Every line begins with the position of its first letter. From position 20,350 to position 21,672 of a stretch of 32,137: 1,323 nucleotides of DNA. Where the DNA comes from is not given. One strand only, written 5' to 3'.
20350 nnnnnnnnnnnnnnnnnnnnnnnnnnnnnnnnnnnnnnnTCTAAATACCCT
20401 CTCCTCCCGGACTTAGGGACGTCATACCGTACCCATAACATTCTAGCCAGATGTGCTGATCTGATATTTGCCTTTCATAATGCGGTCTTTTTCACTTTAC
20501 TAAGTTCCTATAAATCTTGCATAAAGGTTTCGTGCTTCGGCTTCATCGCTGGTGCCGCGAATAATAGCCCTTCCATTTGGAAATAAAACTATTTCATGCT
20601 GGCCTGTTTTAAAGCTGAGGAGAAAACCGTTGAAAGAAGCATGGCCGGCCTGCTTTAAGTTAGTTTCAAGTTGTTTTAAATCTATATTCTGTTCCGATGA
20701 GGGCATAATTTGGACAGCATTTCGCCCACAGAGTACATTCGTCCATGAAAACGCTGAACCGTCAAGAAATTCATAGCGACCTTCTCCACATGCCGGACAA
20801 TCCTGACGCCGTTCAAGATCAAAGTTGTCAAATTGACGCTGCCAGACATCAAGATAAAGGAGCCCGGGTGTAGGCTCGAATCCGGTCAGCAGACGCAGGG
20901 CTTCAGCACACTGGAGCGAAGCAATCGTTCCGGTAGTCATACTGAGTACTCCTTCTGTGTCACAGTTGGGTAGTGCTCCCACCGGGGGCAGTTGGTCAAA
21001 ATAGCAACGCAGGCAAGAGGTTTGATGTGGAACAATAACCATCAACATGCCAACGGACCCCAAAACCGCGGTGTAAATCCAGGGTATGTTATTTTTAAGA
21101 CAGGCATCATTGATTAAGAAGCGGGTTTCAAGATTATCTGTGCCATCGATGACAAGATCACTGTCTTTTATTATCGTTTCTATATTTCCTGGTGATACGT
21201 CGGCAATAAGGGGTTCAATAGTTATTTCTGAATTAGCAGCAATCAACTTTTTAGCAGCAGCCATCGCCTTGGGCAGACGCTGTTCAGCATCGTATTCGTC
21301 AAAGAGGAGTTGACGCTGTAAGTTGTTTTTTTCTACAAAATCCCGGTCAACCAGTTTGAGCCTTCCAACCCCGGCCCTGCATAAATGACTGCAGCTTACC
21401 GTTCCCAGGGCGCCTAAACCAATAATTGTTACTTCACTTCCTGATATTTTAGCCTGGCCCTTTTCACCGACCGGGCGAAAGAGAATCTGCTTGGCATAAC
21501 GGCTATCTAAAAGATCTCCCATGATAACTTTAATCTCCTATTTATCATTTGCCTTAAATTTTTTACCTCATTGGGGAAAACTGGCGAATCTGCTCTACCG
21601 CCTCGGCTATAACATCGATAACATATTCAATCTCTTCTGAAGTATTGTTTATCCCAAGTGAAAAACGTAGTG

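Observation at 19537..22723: Cysteine desulfurase, orphan ThiF-like E1 and three-Cys LarE operon: a candidate dedicated sulfur relay for nickel-pincer cofactor synthesis, with no sulfur-carrier gene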

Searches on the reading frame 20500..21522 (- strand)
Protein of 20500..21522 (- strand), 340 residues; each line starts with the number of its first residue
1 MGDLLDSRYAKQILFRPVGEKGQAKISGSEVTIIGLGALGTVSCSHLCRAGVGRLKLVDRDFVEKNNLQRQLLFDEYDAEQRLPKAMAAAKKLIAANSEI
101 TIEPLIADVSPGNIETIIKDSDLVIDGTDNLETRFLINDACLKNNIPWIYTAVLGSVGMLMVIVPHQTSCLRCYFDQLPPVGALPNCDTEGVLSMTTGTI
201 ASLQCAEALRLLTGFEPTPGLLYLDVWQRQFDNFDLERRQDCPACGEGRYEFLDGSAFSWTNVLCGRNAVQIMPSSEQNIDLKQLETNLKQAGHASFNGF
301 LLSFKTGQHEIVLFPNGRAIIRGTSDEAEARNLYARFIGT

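Call 4: search_protein_families(library=pfam, proteins=[window:20500-21522:-])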
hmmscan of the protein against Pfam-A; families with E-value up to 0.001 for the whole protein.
window:20500-21522:- (340 aa): 2 families
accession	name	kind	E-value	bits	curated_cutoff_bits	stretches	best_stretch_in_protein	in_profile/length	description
PF00899.27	ThiF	-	3.3e-70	236.4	28.1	1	9-243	1-237/238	ThiF family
PF01488.26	Shikimate_DH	-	0.00067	20.2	24.3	0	24-97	8-83/138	Shikimate / quinate 5-dehydrogenase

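Call 5: search_protein_families(library=ncbifam, proteins=[window:20500-21522:-])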
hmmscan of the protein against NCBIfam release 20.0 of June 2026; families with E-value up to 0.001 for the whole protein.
window:20500-21522:- (340 aa): 24 families
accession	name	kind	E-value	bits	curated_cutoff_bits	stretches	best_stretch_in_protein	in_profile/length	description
NF009123.0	PRK12475.1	subfamily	2.4e-104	349.2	510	1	6-339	2-338/338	MoeB/ThiF family adenylyltransferase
TIGR02356.1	adenyl_thiF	equivalog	1.6e-67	226.8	275.25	1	8-212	1-203/203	thiazole biosynthesis adenylyltransferase ThiF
NF006444.0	PRK08762.1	equivalog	9.1e-62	208.9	449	1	6-250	125-372/387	molybdopterin-synthase adenylyltransferase MoeB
NF047750.1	SAMPActivE1UbaA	equivalog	6.7e-54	183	450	1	7-256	11-259/270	SAMP-activating enzyme E1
NF004281.0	PRK05690.1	subfamily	1.9e-48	164.9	266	1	7-246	11-249/250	molybdopterin-synthase adenylyltransferase MoeB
TIGR02355.1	moeB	equivalog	4.9e-40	137.4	376.55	1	8-245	4-240/240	molybdopterin-synthase adenylyltransferase MoeB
NF006204.0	PRK08328.1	equivalog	1.3e-39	136.1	339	1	7-231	8-226/231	hypothetical protein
NF005646.0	PRK07411.1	equivalog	3e-39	135.3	633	1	7-244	17-254/390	molybdopterin-synthase adenylyltransferase MoeB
NF005902.0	PRK07878.1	equivalog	9.9e-39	133.3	647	1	7-241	21-259/392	adenylyltransferase/sulfurtransferase MoeZ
NF004111.0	PRK05600.1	equivalog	1.1e-37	130.1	437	1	7-221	20-236/371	ThiF family adenylyltransferase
NF006395.0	PRK08644.1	equivalog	2.2e-23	83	159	1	11-145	13-146/215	sulfur carrier protein ThiS adenylyltransferase ThiF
TIGR01408.1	Ube1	subfamily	1.5e-19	69.2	750.05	1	7-188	400-584/1008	ubiquitin-activating enzyme E1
TIGR02354.1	thiF_fam2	equivalog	5.2e-18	65.6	152.2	1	19-144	12-134/200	thiamine biosynthesis protein ThiF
NF006077.0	PRK08223.1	equivalog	1.1e-16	60.7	266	1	19-176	19-175/296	hypothetical protein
NF058523.1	6A-MBL_cap2_3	equivalog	6.7e-15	54.7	320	1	26-160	296-428/665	anti-phage 6A-MBL system cap2_3 protein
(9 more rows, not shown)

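Call 9: find_homologous_proteins(query=window:20500-21522:-, max_evalue=1e-20)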
Query window:20500-21522:- (340 aa): 6767 proteins with E <= 1e-20 among 8000 candidates; the best 120 are listed.
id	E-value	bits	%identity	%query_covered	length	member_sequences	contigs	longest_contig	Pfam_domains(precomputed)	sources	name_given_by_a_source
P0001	8.9e-227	769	99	100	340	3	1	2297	PF00899.28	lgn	-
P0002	7.1e-183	625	80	100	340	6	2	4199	PF00899.28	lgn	-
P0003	1.8e-179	614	79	100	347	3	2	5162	PF00899.28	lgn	-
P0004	2.1e-177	607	78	100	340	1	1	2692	PF00899.28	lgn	-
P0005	2.4e-172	591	76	100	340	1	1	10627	PF00899.28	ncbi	-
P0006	5.2e-172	589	76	100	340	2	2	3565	PF00899.28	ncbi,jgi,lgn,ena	-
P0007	4.0e-169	580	75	100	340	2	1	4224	PF00899.28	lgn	-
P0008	2.7e-166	571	75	100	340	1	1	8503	PF00899.28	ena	-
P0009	5.6e-166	570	74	100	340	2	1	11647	PF00899.28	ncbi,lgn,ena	-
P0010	1.7e-163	561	73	98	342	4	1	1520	PF00899.28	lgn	-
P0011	7.2e-161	553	73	100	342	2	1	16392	PF00899.28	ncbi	-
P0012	3.4e-160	551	72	100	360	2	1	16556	PF00899.28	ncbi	-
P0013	6.3e-160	550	73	98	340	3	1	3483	PF00899.28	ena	-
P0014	8.2e-160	549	70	100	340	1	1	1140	PF00899.28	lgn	-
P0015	4.1e-159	547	73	99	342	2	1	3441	PF00899.28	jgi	-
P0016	5.4e-158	543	71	99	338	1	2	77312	PF00899.28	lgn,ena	-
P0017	9.1e-157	539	70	100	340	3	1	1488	PF00899.28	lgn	-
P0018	1.0e-154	533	70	98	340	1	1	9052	PF00899.28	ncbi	-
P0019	4.2e-153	527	70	98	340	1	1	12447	PF00899.28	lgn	-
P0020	8.0e-151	520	66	100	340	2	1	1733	PF00899.28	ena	-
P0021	1.5e-149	516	67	98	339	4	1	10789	PF00899.28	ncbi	-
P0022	1.9e-149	515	66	100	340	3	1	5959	PF00899.28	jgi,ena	-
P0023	4.4e-149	514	66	100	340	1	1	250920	PF00899.28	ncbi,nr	ncbi:MAG: ThiF family adenylyltransferase [Bacillota bacterium]|nr:ThiF family adenylyltransferase [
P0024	6.3e-149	514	66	100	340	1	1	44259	PF00899.28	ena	-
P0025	7.3e-149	513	66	100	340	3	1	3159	PF00899.28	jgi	-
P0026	5.1e-148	511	67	99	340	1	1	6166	PF00899.28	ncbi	-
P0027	2.2e-144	499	64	99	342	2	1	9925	PF00899.28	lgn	-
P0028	1.4e-141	489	64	98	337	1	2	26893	PF00899.28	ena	-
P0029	2.6e-141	489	64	100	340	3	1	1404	PF00899.28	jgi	jgi:molybdopterin/thiamine biosynthesis adenylyltransferase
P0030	1.2e-140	486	63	99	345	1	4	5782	PF00899.28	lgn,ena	-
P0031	1.6e-140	486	63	99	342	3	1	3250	PF00899.28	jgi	jgi:molybdopterin-synthase adenylyltransferase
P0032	1.7e-139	483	64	98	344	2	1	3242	PF00899.28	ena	-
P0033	4.2e-139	481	66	98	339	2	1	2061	PF00899.28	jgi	-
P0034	7.9e-139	480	64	99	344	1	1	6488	PF00899.28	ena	-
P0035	1.6e-138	479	63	99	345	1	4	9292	PF00899.28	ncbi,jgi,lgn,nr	ncbi:MAG: thiazole biosynthesis adenylyltransferase ThiF [Chloroflexi bacterium]|nr:thiazole biosynt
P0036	1.2e-137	476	61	100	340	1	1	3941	PF00899.28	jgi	-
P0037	2.6e-137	475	62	98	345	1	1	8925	PF00899.28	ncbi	-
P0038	2.9e-137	475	63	98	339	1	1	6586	PF00899.28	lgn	-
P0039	3.9e-137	475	61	99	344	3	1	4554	PF00899.28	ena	-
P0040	6.4e-137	474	62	98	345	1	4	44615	PF00899.28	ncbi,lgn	ncbi:MAG: ThiF family adenylyltransferase [Anaerolineae bacterium]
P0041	6.5e-137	474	61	99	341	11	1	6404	PF00899.28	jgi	jgi:adenylyltransferase/sulfurtransferase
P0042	1.9e-136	473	61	98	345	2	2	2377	PF00899.28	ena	-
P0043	3.2e-136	472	62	99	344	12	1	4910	PF00899.28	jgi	-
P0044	5.4e-136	471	62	100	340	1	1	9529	PF00899.28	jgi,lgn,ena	-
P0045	6.5e-136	471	62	100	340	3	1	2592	PF00899.28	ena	-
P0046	8.8e-136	470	61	99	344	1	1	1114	PF00899.28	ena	-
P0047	9.0e-136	470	62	98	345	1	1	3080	PF00899.28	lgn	-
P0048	2.0e-135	469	61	99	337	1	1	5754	PF00899.28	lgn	-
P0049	2.1e-135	469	61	100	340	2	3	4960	PF00899.28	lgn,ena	-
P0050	3.3e-135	468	61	99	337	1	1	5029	PF00899.28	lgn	-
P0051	4.0e-135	468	61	99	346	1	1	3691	PF00899.28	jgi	jgi:molybdopterin/thiamine biosynthesis adenylyltransferase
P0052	9.7e-135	467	61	98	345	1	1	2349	PF00899.28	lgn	-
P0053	9.7e-135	467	62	99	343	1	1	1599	PF00899.28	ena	-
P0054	1.1e-134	467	61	100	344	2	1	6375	PF00899.28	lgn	-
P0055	1.3e-134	466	61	100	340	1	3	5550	PF00899.28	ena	-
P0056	1.5e-134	466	60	98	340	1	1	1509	PF00899.28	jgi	jgi:molybdopterin-synthase adenylyltransferase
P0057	3.5e-134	465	60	99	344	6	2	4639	PF00899.28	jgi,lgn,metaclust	metaclust:\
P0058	6.1e-134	464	62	99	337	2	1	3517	PF00899.28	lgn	-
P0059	7.3e-134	464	61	99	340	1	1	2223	PF00899.28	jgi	-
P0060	1.9e-133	463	60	100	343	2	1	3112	PF00899.28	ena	-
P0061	2.2e-133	462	61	99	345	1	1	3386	PF00899.28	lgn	-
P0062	3.4e-133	462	62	98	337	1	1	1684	PF00899.28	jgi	jgi:molybdopterin-synthase adenylyltransferase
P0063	3.6e-133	462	62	99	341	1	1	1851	PF00899.28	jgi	jgi:molybdopterin/thiamine biosynthesis adenylyltransferase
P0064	3.8e-133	462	61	99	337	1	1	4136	PF00899.28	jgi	jgi:adenylyltransferase/sulfurtransferase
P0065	4.2e-133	462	60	99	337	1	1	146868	PF00899.28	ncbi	ncbi:MAG: ThiF family adenylyltransferase [Thermodesulfobacteriota bacterium]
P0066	8.5e-133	461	61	100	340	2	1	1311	PF00899.28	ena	-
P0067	1.7e-132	460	62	99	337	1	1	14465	PF00899.28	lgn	-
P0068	2.9e-132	459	60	99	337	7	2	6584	PF00899.28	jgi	jgi:adenylyltransferase/sulfurtransferase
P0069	3.1e-132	459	61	99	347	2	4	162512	PF00899.28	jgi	jgi:molybdopterin-synthase adenylyltransferase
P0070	3.2e-132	459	60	99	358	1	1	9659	PF00899.28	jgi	jgi:molybdopterin/thiamine biosynthesis adenylyltransferase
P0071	3.6e-132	458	60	100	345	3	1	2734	PF00899.28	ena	-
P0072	4.1e-132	458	59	99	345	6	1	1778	PF00899.28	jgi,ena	-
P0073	7.0e-132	458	60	100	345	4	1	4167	PF00899.28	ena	-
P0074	8.2e-132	457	62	98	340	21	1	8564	PF00899.28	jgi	jgi:adenylyltransferase/sulfurtransferase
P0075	9.1e-132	457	60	100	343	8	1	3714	PF00899.28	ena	-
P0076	2.4e-131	456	60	99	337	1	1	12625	PF00899.28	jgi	jgi:molybdopterin-synthase adenylyltransferase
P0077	8.2e-131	454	59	99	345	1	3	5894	PF00899.28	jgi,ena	-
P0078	9.0e-131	454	60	99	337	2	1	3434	PF00899.28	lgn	-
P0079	9.9e-131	454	60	99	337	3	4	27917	PF00899.28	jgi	jgi:molybdopterin-synthase adenylyltransferase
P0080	2.1e-130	453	59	99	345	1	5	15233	PF00899.28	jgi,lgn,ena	-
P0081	2.7e-130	452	59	99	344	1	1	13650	PF00899.28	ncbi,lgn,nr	ncbi:MAG: ThiF family adenylyltransferase [Chloroflexi bacterium]|nr:ThiF family adenylyltransferase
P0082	5.1e-130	451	59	98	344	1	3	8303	PF00899.28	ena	-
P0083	1.7e-129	450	61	99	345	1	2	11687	PF00899.28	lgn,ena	-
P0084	1.4e-128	447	60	99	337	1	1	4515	PF00899.28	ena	-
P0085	2.5e-128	446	61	99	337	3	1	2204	PF00899.28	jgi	jgi:molybdopterin-synthase adenylyltransferase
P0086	2.7e-128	446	58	99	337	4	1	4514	PF00899.28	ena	-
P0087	9.4e-128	444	57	98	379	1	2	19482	PF00899.28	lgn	-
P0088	1.0e-127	444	58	99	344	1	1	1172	PF00899.28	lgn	-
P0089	1.3e-127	444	63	91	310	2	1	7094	PF00899.28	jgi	-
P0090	2.5e-127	443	57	99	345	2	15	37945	PF00899.28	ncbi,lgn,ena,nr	ncbi:MAG: ThiF family adenylyltransferase [Chloroflexi bacterium]|nr:ThiF family adenylyltransferase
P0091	5.5e-127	441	58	99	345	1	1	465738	PF00899.28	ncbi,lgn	-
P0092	2.9e-126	439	57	98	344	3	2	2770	PF00899.28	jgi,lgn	jgi:adenylyltransferase/sulfurtransferase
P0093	3.5e-126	439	58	99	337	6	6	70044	PF00899.28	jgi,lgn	-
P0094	3.8e-125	435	59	99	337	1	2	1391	PF00899.28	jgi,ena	-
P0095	6.1e-125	435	58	100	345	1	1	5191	PF00899.28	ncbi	-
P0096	2.1e-124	433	56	99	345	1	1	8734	PF00899.28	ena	-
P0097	4.9e-124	432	61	92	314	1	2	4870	PF00899.28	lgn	-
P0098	2.2e-123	430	57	98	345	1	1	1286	PF00899.28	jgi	jgi:adenylyltransferase/sulfurtransferase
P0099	3.5e-122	426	57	99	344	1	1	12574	PF00899.28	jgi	jgi:molybdopterin-synthase adenylyltransferase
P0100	4.0e-122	425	56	98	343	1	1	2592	PF00899.28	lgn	-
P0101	4.0e-121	422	55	99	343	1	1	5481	PF00899.28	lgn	-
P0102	9.4e-121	421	59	98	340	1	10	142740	PF00899.28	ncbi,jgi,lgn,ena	jgi:adenylyltransferase/sulfurtransferase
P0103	1.8e-120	420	56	99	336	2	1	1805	PF00899.28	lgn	-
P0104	1.9e-120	420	56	99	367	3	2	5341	PF00899.28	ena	-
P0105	1.9e-120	420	55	99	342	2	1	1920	PF00899.28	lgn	-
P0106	2.4e-120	420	57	98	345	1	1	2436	PF00899.28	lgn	-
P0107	5.2e-120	419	58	98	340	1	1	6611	PF00899.28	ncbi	-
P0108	1.3e-119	417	57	99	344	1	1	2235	PF00899.28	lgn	-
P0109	2.0e-119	417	56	99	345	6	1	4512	PF00899.28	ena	-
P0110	1.0e-118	414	55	96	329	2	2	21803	PF00899.28,PF01488.27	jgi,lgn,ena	jgi:adenylyltransferase/sulfurtransferase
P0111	2.7e-118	413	56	99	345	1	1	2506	PF00899.28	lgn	-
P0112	3.0e-118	413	54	100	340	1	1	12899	PF00899.28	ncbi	ncbi:MAG: ThiF family adenylyltransferase [Anaerolineae bacterium]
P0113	3.7e-118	412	56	99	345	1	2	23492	PF00899.28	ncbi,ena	-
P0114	4.9e-118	412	55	98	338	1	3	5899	PF00899.28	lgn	-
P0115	6.1e-118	412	55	99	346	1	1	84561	PF00899.28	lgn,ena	-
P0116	1.8e-117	410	53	98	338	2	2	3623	PF00899.28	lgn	-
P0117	2.3e-117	410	57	98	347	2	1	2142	PF00899.28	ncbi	-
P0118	4.5e-117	409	54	98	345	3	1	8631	PF00899.28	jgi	-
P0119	4.6e-117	409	54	98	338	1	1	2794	PF00899.28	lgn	-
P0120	8.0e-117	408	55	98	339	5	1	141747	PF00899.28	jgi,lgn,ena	-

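Call 10: find_encoding_contigs(protein=P0023, flank=8000, max_places=2)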
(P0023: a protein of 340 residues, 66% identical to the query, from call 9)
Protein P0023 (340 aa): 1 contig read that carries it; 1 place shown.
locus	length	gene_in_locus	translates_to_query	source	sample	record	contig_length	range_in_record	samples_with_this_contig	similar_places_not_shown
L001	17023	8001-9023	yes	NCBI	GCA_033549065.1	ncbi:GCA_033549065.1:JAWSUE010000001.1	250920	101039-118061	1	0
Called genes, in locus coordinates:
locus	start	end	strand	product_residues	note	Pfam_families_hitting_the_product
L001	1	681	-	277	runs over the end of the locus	PF21088:MS_channel_1st, PF00924:MS_channel_2nd, PF21082:MS_channel_3rd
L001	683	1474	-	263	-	PF04254:DUF432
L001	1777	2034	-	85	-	-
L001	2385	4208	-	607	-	PF00009:GTP_EFTU, PF01926:MMR_HSR1 (faint), PF22042:EF-G_D2, PF03144:GTP_EFTU_D2, PF00679:EFG_C, PF21018:BipA_C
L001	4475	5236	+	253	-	PF02585:PIG-L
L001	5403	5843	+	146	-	PF02082:Rrf2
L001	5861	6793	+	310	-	PF00291:PALP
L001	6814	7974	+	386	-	PF00266:Aminotran_5, PF01212:Beta_elim_lyase (weak)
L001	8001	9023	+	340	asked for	PF00899:ThiF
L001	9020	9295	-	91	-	-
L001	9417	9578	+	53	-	-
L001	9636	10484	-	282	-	PF18306:LDcluster4, PF03641:Lysine_decarbox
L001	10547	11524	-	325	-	PF00389:2-Hacid_dh, PF07991:KARI_N (faint), PF02826:2-Hacid_dh_C, PF03446:NAD_binding_2 (weak)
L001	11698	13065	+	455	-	PF00875:DNA_photolyase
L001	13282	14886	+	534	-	PF00474:SSF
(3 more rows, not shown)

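Call 11: find_encoding_contigs(protein=P0065, flank=8000, max_places=2)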
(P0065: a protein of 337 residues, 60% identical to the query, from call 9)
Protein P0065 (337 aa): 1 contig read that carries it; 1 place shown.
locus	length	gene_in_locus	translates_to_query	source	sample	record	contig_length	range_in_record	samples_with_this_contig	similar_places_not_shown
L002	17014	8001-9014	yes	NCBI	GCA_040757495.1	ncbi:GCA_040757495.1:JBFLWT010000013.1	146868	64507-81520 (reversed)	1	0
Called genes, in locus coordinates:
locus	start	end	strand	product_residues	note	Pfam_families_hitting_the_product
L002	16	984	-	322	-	PF01073:3Beta_HSD, PF01370:Epimerase, PF02719:Polysacc_synt_2, PF04321:RmlD_sub_bind, PF16363:GDP_Man_Dehyd, PF07993:NAD_binding_4 (weak)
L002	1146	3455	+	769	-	PF00291:PALP, PF01406:tRNA-synt_1e, PF09334:tRNA-synt_1g (weak), PF09190:DALR_2, PF23493:CysS_C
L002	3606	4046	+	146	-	PF02082:Rrf2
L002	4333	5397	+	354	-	PF03054:tRNA_Me_trans, PF24167:DUF7411 (weak), PF20259:tRNA_Me_trans_M, PF20258:tRNA_Me_trans_C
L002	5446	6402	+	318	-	PF00291:PALP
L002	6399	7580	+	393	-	PF00266:Aminotran_5, PF01041:DegT_DnrJ_EryC1 (weak), PF01212:Beta_elim_lyase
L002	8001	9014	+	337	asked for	PF00899:ThiF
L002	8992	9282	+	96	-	PF02597:ThiS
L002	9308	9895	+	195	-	PF13489:Methyltransf_23 (weak), PF01209:Ubie_methyltran, PF01135:PCMT, PF01728:FtsJ (faint), PF13847:Methyltransf_31, PF08241:Methyltransf_11, PF08242:Methyltransf_12, PF13649:Methyltransf_25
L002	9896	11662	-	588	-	PF00501:AMP-binding, PF13193:AMP-binding_C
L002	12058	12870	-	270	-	PF12804:NTP_transf_3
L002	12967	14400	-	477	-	PF01139:RtcB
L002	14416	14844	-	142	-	PF01951:Archease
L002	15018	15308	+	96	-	-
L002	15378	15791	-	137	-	-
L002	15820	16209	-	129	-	PF07963:N_methyl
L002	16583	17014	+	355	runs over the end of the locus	PF04015:DUF362, PF13183:Fer4_8 (faint), PF12838:Fer4_7, PF12797:Fer4_2 (faint), PF12837:Fer4_6 (weak), PF13237:Fer4_10, PF00037:Fer4 (weak), PF13187:Fer4_9 (weak)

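Call 12: find_encoding_contigs(protein=P0091, flank=8000, max_places=2)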
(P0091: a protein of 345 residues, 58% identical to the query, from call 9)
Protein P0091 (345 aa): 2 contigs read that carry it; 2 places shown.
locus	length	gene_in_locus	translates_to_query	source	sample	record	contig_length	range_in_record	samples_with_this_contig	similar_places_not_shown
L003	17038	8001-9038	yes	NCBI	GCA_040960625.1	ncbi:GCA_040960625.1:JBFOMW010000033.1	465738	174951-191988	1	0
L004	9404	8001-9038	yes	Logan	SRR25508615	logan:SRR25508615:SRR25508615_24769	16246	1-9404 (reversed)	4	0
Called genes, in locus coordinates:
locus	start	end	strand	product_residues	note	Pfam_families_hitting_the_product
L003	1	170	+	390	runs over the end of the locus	PF01208:URO-D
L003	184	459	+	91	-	-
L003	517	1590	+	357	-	PF01208:URO-D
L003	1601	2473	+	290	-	PF01073:3Beta_HSD, PF01370:Epimerase, PF02719:Polysacc_synt_2 (weak), PF04321:RmlD_sub_bind, PF05368:NmrA (weak), PF13460:NAD_binding_10, PF16363:GDP_Man_Dehyd, PF07993:NAD_binding_4 (weak), +1 more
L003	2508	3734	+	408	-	PF07690:MFS_1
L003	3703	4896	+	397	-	PF04015:DUF362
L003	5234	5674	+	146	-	PF02082:Rrf2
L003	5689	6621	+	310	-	PF00291:PALP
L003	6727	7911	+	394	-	PF00266:Aminotran_5, PF01212:Beta_elim_lyase (weak)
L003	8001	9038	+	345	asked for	PF00899:ThiF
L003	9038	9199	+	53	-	-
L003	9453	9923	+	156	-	-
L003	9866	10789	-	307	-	PF01040:UbiA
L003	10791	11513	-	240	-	PF13489:Methyltransf_23, PF02353:CMAS (faint), PF13847:Methyltransf_31, PF08241:Methyltransf_11, PF08242:Methyltransf_12, PF13649:Methyltransf_25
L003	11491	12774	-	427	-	PF00501:AMP-binding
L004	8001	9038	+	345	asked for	PF00899:ThiF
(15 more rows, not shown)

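Call 15: find_related_loci(query=A1, collection=genome_contigs, flank=10000)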
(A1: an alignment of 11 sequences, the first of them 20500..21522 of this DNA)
Query A1 (340 aa) in genome_contigs; peptide patterns used: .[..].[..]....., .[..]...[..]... (x = any residue, [..] = any of these).
600 stretches matched a pattern (row limit reached: there are more); 597 encode a relative of the query (tblastn E <= 1e-3); the best 80 are kept; 80 distinct loci.
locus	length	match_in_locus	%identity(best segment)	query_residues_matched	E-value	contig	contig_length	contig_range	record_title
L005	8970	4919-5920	56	6-340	2e-124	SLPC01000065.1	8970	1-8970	MAG: Anaerolineae bacterium isolate CSSed165cm_48 CSSed16-5cm-31953, whole genome shotgun sequence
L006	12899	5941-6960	54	1-340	5e-124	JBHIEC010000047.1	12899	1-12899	MAG: Anaerolineae bacterium isolate b3.sp2_bin.41 NODE_1514_length_12899_cov_7.973684, whole genome shotgun sequence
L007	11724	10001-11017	53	6-339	2e-116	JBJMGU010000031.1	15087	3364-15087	MAG: Blastocatellia bacterium isolate H2_16_all_fractions_metab_conc_16_60_11 k255_1168195, whole genome shotgun sequenc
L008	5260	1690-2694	51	8-339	1e-113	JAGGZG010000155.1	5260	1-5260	MAG: Anaerolineae bacterium isolate AUK198 PB_MBMC_152_c_000000000221, whole genome shotgun sequence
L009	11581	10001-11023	48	1-339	7e-112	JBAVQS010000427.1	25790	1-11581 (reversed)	MAG: Anaerolineae bacterium isolate MFD03971_ilm_asm_bin21 k127_255492, whole genome shotgun sequence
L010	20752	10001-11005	52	8-340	2e-111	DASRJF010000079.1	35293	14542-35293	MAG TPA_asm: Planctomycetota bacterium isolate SMAG_U10129 k141_3687713, whole genome shotgun sequence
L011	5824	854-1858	51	8-339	4e-111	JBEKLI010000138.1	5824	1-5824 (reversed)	MAG: Desulfomonilia bacterium isolate SPRUCE 367 SPRUCE_367_138, whole genome shotgun sequence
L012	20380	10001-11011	49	4-339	3e-110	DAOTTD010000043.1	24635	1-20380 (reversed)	MAG TPA_asm: Ktedonobacteraceae bacterium isolate B30_77 k127_2821351, whole genome shotgun sequence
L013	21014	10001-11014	50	5-340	2e-109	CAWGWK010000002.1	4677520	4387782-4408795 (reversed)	MAG: uncultured Acidobacteriota bacterium isolate MFD09206.bin.1.124 genome assembly, contig: contig_908, whole genome s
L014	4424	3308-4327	48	5-339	4e-109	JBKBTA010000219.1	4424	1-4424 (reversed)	MAG: Candidatus Brocadia sp. isolate 21I_052.bin.35 NODE_221_length_4424_cov_4.863124, whole genome shotgun sequence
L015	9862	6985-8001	50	6-339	2e-108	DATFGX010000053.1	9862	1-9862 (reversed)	MAG TPA_asm: Blastocatellia bacterium isolate SMAG_U8674 k141_1822402, whole genome shotgun sequence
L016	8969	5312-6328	50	6-339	1e-107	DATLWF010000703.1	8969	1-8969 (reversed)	MAG TPA_asm: Blastocatellia bacterium isolate SMAG_U13211 k141_282898, whole genome shotgun sequence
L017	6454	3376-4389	48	4-339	1e-107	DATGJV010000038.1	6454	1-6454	MAG TPA_asm: Ktedonobacteraceae bacterium isolate SMAG_U9842 k141_1352870, whole genome shotgun sequence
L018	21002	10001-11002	48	7-340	2e-107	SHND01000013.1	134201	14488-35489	MAG: Chloroflexota bacterium isolate Bin6 c_000000000044, whole genome shotgun sequence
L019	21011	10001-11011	47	8-339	7e-107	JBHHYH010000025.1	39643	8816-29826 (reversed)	MAG: Candidatus Scalinduaceae bacterium isolate Maj_2_bin.64 NODE_323_length_39643_cov_28.963777, whole genome shotgun s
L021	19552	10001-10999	49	8-339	4e-107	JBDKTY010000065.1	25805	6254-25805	MAG: Syntrophobacter sp. isolate 7_bin.95 c_000000264607, whole genome shotgun sequence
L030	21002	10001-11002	48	8-340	1e-103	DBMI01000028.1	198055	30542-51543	MAG TPA_asm: Desulfarculales bacterium UBA702 UBA702_contig_586, whole genome shotgun sequence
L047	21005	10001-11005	47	6-339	2e-99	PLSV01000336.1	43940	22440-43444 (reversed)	MAG: Syntrophobacteraceae bacterium isolate bog_1154 73.20120700_S1D.281_contig_92622, whole genome shotgun sequence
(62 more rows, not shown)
